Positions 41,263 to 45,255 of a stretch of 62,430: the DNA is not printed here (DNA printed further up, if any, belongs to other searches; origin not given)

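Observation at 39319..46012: Uncharacterised three-gene cluster (TM-metallophosphoesterase / helical-repeat Pol-beta nucleotidyltransferase / metallophosphoesterase) at the att-proximal end of a mobile element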

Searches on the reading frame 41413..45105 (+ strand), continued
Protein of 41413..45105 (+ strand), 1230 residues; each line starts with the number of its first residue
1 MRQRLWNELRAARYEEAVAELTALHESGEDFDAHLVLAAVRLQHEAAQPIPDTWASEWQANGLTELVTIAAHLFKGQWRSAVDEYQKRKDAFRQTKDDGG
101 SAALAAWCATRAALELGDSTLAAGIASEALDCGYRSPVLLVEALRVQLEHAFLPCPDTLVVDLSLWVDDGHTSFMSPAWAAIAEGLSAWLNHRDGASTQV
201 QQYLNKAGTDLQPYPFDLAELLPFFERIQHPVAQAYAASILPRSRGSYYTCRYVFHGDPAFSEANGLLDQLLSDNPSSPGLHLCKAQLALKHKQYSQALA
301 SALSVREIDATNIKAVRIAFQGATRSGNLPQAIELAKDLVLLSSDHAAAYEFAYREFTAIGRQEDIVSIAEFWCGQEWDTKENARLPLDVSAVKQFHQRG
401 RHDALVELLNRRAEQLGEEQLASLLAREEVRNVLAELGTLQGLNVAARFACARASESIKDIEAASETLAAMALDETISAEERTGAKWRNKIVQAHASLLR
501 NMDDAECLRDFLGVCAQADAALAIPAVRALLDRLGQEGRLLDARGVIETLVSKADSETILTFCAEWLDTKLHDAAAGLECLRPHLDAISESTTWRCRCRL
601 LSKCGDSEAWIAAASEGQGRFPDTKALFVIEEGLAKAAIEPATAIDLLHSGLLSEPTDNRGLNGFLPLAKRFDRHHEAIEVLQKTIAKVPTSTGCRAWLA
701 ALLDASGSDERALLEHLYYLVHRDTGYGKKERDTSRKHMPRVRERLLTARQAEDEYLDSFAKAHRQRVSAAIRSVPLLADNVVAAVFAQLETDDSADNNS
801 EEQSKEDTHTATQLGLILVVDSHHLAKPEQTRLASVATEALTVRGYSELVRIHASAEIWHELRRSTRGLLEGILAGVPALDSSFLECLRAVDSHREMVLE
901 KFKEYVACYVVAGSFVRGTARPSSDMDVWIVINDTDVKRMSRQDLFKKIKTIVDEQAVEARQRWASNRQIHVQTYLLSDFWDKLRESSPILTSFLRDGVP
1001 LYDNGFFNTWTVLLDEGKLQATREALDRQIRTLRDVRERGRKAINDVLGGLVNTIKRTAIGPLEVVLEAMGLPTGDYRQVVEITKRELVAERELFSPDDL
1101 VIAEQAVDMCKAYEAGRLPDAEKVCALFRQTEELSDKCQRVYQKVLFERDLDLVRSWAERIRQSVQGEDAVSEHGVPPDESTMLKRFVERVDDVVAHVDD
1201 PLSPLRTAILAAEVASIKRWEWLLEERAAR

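Call 73: find_encoding_contigs(protein=P0185, flank=9000, max_places=2)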
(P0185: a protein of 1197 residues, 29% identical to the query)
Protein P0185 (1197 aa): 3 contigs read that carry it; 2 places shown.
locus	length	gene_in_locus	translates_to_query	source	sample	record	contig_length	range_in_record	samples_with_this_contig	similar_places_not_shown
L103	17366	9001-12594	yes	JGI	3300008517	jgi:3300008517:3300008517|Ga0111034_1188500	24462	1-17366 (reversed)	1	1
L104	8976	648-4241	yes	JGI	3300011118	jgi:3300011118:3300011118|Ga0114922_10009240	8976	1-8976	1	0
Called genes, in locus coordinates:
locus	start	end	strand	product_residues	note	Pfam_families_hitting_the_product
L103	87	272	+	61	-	PF12728:HTH_17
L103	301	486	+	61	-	-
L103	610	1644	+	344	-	PF13102:Phage_int_SAM_5 (faint), PF00589:Phage_integrase, PF22823:MrpR_C_cat (weak)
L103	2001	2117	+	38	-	-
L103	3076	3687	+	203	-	-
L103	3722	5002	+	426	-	PF01979:Amidohydro_1, PF07969:Amidohydro_3 (weak)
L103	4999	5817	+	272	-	PF00583:Acetyltransf_1 (weak)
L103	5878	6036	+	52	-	-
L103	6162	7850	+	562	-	PF04055:Radical_SAM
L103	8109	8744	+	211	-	-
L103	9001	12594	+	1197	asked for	PF13428:TPR_14 (faint), PF14559:TPR_19 (faint), PF07719:TPR_2 (faint)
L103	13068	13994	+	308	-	PF00149:Metallophos, PF12850:Metallophos_2 (weak), PF14582:Metallophos_3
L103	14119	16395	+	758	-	PF02872:5_nucleotid_C, PF07719:TPR_2 (faint)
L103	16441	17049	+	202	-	-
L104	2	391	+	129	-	?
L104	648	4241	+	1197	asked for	PF13428:TPR_14 (faint), PF14559:TPR_19 (faint), PF07719:TPR_2 (faint)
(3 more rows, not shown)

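Call 74: find_encoding_contigs(protein=P0229, flank=9000, max_places=2)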
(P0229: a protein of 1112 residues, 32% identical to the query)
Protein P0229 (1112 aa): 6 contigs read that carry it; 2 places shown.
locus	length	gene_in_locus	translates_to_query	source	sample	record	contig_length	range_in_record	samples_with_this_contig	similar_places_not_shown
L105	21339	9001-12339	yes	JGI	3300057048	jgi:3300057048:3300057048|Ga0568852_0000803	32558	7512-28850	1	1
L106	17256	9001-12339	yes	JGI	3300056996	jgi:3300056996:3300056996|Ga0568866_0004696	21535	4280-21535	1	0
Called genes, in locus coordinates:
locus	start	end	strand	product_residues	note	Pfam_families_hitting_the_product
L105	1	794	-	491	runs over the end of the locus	PF13520:AA_permease_2, PF00324:AA_permease, PF13906:AA_permease_C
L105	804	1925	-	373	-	PF04055:Radical_SAM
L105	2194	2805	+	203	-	-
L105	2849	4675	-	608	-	PF03190:Thioredox_DsbH, PF13098:Thioredoxin_2 (weak), PF13899:Thioredoxin_7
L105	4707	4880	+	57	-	-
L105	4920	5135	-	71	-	-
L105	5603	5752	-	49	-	-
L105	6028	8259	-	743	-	PF00364:Biotin_lipoyl (faint), PF25917:BSH_RND (weak), PF25919:BSH_CusB (weak), PF25973:BSH_CzcB (faint), PF25984:BSH_YknX (faint), PF25881:HH_YBHG, PF25954:Beta-barrel_RND_2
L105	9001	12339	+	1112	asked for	PF13428:TPR_14 (faint), PF14559:TPR_19 (faint), PF12895:ANAPC3 (faint), PF13424:TPR_12 (faint), PF07719:TPR_2 (faint), PF13432:TPR_16 (faint), PF01909:NTP_transf_2 (weak)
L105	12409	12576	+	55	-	-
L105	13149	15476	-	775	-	PF01493:GXGXG, PF14691:Fer4_20, PF01266:DAO (weak), PF01593:Amino_oxidase (weak), PF03486:HI0933_like (weak), PF07992:Pyr_redox_2, PF13450:NAD_binding_8, PF13738:Pyr_redox_3 (weak), +6 more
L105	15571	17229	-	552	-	PF13187:Fer4_9 (faint), PF00037:Fer4 (weak), PF12837:Fer4_6 (weak), PF12838:Fer4_7 (weak), PF13183:Fer4_8 (weak), PF13484:Fer4_16, PF00037:Fer4 (weak), PF01645:Glu_synthase, +3 more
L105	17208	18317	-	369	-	-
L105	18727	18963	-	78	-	PF04226:Transgly_assoc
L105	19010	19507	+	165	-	PF01521:Fe-S_biosyn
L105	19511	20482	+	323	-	PF00490:ALAD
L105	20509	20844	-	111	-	-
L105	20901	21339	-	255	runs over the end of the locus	PF00882:Zn_dep_PLPC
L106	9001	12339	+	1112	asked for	PF13428:TPR_14 (faint), PF14559:TPR_19 (faint), PF12895:ANAPC3 (faint), PF13424:TPR_12 (faint), PF07719:TPR_2 (faint), PF13432:TPR_16 (faint), PF01909:NTP_transf_2 (weak)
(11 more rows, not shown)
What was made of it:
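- One long-form TPR-NTase (L105) stands alone among metabolic genes (call 74).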

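Call 75: find_encoding_contigs(protein=P0224, flank=9000, max_places=2)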
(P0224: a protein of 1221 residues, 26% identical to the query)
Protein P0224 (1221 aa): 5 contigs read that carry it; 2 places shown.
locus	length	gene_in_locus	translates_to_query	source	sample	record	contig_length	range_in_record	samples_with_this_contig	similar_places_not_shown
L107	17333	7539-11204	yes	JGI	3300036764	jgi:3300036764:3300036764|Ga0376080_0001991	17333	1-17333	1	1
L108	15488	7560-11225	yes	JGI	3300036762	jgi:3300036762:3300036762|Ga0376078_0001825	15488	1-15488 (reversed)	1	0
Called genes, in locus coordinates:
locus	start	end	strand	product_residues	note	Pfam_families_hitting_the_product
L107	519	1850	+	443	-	PF12128:DUF3584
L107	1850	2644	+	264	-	-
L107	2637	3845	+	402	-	-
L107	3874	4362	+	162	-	PF21980:MksE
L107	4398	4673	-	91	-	-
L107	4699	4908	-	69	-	-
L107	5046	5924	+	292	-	PF06271:RDD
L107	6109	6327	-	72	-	PF21825:Sequestin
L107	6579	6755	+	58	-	-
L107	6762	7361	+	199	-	-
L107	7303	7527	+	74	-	-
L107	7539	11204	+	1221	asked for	PF01909:NTP_transf_2 (weak), PF18765:Polbeta (weak)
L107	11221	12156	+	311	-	PF00149:Metallophos, PF12850:Metallophos_2 (weak), PF14582:Metallophos_3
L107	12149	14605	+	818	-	PF02872:5_nucleotid_C, PF13181:TPR_8 (faint), PF14559:TPR_19 (faint)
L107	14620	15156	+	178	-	-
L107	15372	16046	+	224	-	PF22187:DUF6946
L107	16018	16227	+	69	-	-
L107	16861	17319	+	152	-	-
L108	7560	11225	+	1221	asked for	PF01909:NTP_transf_2 (weak), PF18765:Polbeta (weak)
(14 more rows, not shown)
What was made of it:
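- In another architecture its neighbour carries a 5'-nucleotidase C-terminal domain (calls 73, 75).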

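Call 86: search_protein_families(library=padloc, proteins=[L012:3713-5005:+, L012:5007-5480:+, L012:11814-14138:+, L107:519-1850:+, L103:14119-16395:+], max_evalue=0.001)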
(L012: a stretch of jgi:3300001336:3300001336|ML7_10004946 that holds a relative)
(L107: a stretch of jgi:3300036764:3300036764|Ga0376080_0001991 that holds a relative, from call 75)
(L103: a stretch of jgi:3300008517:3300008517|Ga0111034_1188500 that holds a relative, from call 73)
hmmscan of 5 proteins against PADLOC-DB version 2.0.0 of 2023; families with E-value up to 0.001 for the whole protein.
L012:3713-5005:+ (430 aa): 86 families (the best 25 are shown)
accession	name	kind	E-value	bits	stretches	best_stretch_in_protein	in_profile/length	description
PDLC03878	NsnB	-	6.1e-38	129.4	2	283-407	199-325/345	-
PDLC04707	PDC-M55A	-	4.2e-37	126.1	2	294-409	274-394/421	-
PDLC04148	HEC-03B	-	1.9e-28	97.7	1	263-411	282-431/458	-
PDLC02979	AriA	-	1.9e-18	65.4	2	295-364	296-373/373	-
PDLC02980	AriA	-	3.9e-16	57.9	2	285-365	224-304/304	-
PDLC04178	HEC-01A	-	8.3e-13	46.1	1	4-48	12-55/399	-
PDLC04177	HEC-01A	-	1.8e-10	38.4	2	319-370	297-346/393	-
PDLC02358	Old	-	1.9e-10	38.2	2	316-369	282-334/578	Old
PDLC04135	mad3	-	2.2e-10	38.6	1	2-46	3-47/374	mads_3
PDLC04182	HEC-01A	-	5e-10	36.9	2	17-47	27-57/406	-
PDLC00067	GajA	-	1e-09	35.5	1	317-364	303-346/604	AAA ATPase domain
PDLC00070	GajA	-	2.3e-09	34.4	1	4-46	6-47/596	AAA ATPase domain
PDLC04033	PD-T4-4_A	-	3.9e-09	34.2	1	317-367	324-373/460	-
PDLC04244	PDC-M01A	-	4.2e-09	33.7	1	318-407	346-424/482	-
PDLC00090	GajA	-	6.8e-09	33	1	2-42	4-45/659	AAA ATPase domain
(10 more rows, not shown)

L012:5007-5480:+ (157 aa): 0 families

L012:11814-14138:+ (774 aa): 2 families
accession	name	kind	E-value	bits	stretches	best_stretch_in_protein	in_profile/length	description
PDLC02811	DpdB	-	1.7e-22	77.8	1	228-537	5-307/370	DpdB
PDLC02658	DndB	-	0.00014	19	1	230-343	7-117/356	DndB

L107:519-1850:+ (443 aa): 2 families
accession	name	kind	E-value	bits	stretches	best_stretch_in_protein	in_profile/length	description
PDLC00519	JetC1|JetC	-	0.0002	17.7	1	20-176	640-797/1097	DUF3584 domain; MukB-like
PDLC02335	AbiLi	-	0.00023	18.3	1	216-379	154-204/326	AbiLi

L103:14119-16395:+ (758 aa): 0 families

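Call 105: list_cluster_members(proteins=[P0135, P0125, P0002, P0004, P0124, L008:4196-6199:+, L012:5732-6856:+])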
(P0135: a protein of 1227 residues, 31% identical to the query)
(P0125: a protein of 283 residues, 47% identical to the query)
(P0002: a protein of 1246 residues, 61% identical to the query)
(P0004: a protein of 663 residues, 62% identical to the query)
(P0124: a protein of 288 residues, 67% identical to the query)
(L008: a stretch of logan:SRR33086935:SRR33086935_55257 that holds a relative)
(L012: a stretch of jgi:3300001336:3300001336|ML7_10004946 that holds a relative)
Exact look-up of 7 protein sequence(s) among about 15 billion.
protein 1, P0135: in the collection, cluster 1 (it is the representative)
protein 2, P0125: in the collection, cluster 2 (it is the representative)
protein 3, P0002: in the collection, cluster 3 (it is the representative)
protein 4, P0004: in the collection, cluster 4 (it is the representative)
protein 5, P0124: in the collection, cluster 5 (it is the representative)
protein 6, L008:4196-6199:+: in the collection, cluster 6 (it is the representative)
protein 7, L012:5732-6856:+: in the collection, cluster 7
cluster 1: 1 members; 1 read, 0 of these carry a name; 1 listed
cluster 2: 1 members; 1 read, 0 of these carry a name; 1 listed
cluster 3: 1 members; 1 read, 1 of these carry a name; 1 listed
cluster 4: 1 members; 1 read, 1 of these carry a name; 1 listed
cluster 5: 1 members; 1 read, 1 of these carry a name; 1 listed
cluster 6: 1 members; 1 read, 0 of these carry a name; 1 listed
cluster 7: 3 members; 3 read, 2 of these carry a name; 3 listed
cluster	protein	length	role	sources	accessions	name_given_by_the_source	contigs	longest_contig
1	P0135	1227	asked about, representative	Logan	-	-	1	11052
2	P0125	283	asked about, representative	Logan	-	-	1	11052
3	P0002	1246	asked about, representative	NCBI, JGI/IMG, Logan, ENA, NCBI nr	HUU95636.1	MAG TPA: nucleotidyltransferase domain-containing protein [Phycisphaerae bacterium] | nucleotidyltransferase domain-containing protein [Phycisphaerae bacterium]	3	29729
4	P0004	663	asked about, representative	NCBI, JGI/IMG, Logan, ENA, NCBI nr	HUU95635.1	MAG TPA: metallophosphoesterase [Phycisphaerae bacterium] | metallophosphoesterase [Phycisphaerae bacterium]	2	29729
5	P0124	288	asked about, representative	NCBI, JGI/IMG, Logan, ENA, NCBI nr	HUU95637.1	MAG TPA: metallophosphoesterase [Phycisphaerae bacterium] | metallophosphoesterase [Phycisphaerae bacterium]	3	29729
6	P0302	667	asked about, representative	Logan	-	-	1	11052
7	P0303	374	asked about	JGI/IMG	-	hypothetical protein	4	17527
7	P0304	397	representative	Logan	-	-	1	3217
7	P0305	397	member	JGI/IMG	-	hypothetical protein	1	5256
